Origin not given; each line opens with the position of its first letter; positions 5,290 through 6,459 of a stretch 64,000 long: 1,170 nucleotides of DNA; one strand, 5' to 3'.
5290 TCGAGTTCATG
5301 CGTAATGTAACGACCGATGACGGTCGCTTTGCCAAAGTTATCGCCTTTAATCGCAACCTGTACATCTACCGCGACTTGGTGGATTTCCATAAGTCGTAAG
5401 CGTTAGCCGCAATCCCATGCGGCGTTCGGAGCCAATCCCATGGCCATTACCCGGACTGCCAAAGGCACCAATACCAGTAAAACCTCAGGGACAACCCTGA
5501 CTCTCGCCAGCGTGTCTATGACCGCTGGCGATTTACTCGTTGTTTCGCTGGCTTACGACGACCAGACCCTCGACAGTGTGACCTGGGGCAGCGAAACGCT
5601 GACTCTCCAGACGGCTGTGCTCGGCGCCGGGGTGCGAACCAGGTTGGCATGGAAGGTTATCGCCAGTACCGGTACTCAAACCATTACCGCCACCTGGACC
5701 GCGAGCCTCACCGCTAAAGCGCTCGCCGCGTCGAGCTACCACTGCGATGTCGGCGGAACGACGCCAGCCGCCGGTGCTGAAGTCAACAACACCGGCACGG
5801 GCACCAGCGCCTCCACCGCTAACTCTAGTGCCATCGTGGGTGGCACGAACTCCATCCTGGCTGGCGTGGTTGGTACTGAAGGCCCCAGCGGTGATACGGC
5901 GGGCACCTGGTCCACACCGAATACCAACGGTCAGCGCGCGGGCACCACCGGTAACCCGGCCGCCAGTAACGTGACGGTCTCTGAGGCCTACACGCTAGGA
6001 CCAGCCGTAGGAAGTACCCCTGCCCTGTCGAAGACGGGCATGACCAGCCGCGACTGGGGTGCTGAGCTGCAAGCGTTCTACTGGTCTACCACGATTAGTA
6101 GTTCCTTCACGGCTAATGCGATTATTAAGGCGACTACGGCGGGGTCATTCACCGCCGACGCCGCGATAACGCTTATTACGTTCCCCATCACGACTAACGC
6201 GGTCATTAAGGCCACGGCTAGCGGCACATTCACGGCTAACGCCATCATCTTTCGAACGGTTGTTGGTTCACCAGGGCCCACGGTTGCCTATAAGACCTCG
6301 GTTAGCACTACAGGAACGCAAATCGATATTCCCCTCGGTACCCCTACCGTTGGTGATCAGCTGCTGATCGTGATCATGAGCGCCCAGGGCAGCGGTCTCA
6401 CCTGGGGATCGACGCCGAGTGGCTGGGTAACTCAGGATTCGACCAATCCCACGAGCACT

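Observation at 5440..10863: Giant 1807-aa virion-associated protein built from ~60 copies of a 14-aa (42-nt) tandem repeat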

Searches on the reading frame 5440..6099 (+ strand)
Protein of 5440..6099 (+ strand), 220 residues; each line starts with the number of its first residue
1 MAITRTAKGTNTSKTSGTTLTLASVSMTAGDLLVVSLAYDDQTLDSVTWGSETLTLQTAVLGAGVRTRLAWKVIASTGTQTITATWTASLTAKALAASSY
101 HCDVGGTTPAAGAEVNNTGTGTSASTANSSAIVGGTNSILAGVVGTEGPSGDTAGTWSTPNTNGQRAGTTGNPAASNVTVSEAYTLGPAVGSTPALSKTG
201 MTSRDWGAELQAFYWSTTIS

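Call 31: find_homologous_proteins(query=window:5440-6099:+, max_evalue=0.001)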
Query window:5440-6099:+ (220 aa): 61 proteins with E <= 0.001 among 3632 candidates.
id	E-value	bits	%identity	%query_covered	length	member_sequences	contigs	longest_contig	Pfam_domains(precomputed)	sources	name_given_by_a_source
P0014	3.1e-95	336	77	100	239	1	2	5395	-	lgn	-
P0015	3.3e-93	329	78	98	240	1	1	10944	-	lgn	-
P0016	1.2e-92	327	75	100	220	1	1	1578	-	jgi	jgi:hypothetical protein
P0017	3.0e-90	319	77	98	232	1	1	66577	-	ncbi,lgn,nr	ncbi:MAG TPA: hypothetical protein VFX15_02820 [Actinomycetes bacterium]|nr:hypothetical protein [Ac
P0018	2.0e-85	304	72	98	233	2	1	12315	-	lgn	-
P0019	2.8e-83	297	71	100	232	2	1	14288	-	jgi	-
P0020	4.1e-83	296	72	98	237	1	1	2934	-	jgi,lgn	jgi:hypothetical protein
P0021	3.0e-82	293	72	98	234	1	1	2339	-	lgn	-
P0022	2.3e-77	277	66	98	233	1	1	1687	-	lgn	-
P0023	1.9e-76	274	73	86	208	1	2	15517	-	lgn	-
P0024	1.4e-71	259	64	99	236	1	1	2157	-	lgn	-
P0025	4.4e-70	254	66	98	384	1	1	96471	-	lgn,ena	-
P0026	4.2e-69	250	63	98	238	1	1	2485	-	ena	-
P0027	2.3e-67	245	63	98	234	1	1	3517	-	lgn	-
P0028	1.9e-66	242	61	100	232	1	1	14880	-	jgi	jgi:hypothetical protein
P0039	5.5e-26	110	43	97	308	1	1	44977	-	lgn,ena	-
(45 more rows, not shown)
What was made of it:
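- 5440..6099 (+): D1, N-terminal jelly-roll domain (aa 1-220). In most relatives it is a stand-alone protein of 230-310 aa. 61 homologues, mostly stand-alone (call 31).
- D1 is strongly conserved, which would be odd for a distal, host-specific tip (call 31).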

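Call 32: find_encoding_contigs(protein=P0017, flank=10000, max_places=1)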
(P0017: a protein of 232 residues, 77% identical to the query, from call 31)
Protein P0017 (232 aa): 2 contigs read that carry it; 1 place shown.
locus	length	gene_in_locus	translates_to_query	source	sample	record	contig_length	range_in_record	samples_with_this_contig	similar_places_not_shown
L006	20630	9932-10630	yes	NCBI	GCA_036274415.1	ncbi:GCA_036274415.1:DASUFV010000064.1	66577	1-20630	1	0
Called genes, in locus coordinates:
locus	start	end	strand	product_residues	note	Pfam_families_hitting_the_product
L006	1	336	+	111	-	?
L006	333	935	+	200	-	-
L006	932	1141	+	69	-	-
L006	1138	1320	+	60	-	-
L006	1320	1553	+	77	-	-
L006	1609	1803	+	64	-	-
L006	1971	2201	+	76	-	-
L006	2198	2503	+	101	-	-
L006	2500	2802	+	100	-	-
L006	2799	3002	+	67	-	-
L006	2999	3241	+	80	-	-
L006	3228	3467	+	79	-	-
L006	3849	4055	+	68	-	-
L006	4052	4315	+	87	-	-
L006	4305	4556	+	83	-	-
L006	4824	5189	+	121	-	PF01242:PTPS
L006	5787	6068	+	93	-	-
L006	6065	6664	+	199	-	-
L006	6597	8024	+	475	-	PF17289:Terminase_6C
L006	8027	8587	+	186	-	-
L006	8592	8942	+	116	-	-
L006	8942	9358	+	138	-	-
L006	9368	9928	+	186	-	-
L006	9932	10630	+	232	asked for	-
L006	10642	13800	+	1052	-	PF13385:Laminin_G_3, PF02210:Laminin_G_2 (faint), PF13385:Laminin_G_3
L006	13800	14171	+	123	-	-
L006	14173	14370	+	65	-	-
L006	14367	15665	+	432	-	PF04860:Phage_portal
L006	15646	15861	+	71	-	-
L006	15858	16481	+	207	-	PF13489:Methyltransf_23 (weak)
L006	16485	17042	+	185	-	-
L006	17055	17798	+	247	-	-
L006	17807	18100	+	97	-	-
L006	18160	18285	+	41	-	-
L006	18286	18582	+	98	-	-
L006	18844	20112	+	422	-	PF13439:Glyco_transf_4 (faint), PF20706:GT4-conflict, PF13692:Glyco_trans_1_4, PF13524:Glyco_trans_1_2 (weak), PF00534:Glycos_transf_1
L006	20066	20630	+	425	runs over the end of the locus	-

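Call 33: find_encoding_contigs(protein=P0039, flank=10000, max_places=1)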
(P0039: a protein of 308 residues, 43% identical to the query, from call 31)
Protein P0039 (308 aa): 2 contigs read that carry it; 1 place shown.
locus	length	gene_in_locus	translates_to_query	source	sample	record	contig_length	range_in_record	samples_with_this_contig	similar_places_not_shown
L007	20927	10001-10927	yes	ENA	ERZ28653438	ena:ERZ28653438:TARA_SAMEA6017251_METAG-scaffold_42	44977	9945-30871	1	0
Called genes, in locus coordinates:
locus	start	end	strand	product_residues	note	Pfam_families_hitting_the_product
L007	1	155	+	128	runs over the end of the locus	-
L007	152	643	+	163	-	PF05869:Dam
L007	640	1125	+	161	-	PF07750:GcrA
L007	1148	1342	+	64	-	-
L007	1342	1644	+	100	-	-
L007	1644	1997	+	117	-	-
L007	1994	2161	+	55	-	-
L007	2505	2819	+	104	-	-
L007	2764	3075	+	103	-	-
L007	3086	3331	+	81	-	-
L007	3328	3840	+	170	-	PF02357:NusG (weak)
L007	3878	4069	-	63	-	-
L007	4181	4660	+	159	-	PF13392:HNH_3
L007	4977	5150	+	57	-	-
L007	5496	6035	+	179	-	-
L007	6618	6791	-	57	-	-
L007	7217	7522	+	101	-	-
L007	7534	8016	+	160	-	-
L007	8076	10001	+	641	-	-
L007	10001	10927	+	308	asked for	-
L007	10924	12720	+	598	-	-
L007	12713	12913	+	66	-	-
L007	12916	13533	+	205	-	-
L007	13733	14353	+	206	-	-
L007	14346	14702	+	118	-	-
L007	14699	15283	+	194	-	-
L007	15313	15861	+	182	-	-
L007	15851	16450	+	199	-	PF05050:Methyltransf_21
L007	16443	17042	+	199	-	-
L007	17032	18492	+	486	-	PF03237:Terminase_6N, PF17289:Terminase_6C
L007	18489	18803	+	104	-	-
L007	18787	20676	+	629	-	-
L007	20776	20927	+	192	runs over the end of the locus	-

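Call 66: search_protein_families(library=phrogs, proteins=[L007:8076-9998:+, L007:10924-12717:+, L007:18787-20673:+, L006:8027-8584:+, L006:8592-8939:+, L006:8942-9355:+, L006:9368-9925:+], max_evalue=0.01)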
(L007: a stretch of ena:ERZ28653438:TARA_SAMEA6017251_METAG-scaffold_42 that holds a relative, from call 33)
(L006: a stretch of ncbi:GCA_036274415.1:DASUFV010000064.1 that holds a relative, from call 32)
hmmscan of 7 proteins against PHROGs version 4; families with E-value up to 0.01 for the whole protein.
L007:8076-9998:+ (641 aa): 0 families

L007:10924-12717:+ (598 aa): 1 family
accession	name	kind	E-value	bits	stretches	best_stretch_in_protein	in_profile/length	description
phrog_9998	-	unknown function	8.4e-10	39.4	1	468-533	45-112/401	-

L007:18787-20673:+ (629 aa): 1 family
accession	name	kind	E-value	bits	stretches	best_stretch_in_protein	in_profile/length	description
phrog_332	-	connector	2.1e-11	43.9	1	29-562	12-480/560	head-tail adaptor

L006:8027-8584:+ (186 aa): 0 families

L006:8592-8939:+ (116 aa): 0 families

L006:8942-9355:+ (138 aa): 1 family
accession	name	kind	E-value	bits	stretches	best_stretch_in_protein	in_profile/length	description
phrog_644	-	unknown function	2e-34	119.9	1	3-138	6-142/174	-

L006:9368-9925:+ (186 aa): 0 families

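Call 81: search_dna_similar(query=window:5440-6099:+, collection=phages, mode=protein, max_evalue=0.01, max_rows=15)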
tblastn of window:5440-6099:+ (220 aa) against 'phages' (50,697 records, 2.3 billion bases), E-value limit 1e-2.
No match.

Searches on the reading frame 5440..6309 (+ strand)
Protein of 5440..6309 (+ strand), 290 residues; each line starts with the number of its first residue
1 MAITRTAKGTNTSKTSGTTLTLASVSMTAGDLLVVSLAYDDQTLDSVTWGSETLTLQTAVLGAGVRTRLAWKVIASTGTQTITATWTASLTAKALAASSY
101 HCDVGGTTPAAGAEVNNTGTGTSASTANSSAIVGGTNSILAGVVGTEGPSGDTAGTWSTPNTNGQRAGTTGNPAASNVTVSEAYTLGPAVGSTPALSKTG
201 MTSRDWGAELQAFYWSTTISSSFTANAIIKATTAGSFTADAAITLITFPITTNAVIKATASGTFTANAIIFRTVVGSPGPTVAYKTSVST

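Call 43: predict_structure(alignment_id=A2)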
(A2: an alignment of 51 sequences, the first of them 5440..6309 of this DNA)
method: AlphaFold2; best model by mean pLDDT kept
length: 290 residues; sequences in the alignment: 51
mean_pLDDT: 84.6   pTM: 0.78
mean pLDDT of the five models: 84.6, 84.4, 83.1, 81.8, 81.3
residues with pLDDT >= 90: 192; 70-90: 24; 50-70: 46; < 50: 28
segments of 3 or more residues with pLDDT < 50: 236-240, 251-253, 259-261, 276-290
pLDDT, mean of each block of 10 residues (from residue 1): 93 98 98 98 98 98 95 98 99 98 91 95 95 85 97 96 97 96 92 95 98 85 59 49 55 51 53 51 40
secondary structure, 60 per line:
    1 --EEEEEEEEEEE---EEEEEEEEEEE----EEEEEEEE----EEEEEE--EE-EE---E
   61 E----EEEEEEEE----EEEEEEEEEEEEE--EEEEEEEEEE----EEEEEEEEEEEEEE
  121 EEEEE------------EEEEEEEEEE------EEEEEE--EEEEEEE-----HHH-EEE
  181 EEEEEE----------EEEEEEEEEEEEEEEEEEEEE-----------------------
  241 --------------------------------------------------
elements in order: E3-13 E17-27 E32-39 E44-49 E66-73 E78-90 E93-102 E107-125 E138-147 E154-159 E162-168 E178-186 E197-217
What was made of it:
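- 5440..6099 (+): AF2 block pLDDT mostly >95 for aa 1-215 (call 43).
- Checked: Residues 1-215 fold as a confident globular jelly roll (pLDDT >95 over most of it, call 43), not low-complexity sequence.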

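Call 89: search_solved_structures(query=A2, max_evalue=10)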
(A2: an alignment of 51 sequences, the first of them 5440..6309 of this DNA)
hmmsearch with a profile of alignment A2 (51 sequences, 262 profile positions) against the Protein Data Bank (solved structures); distinct sequences matched with E-value up to 10: 1.
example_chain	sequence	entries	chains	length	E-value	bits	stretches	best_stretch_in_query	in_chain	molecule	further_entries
8ip8_MB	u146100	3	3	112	0.58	13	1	42-98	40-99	60S ribosomal protein eL33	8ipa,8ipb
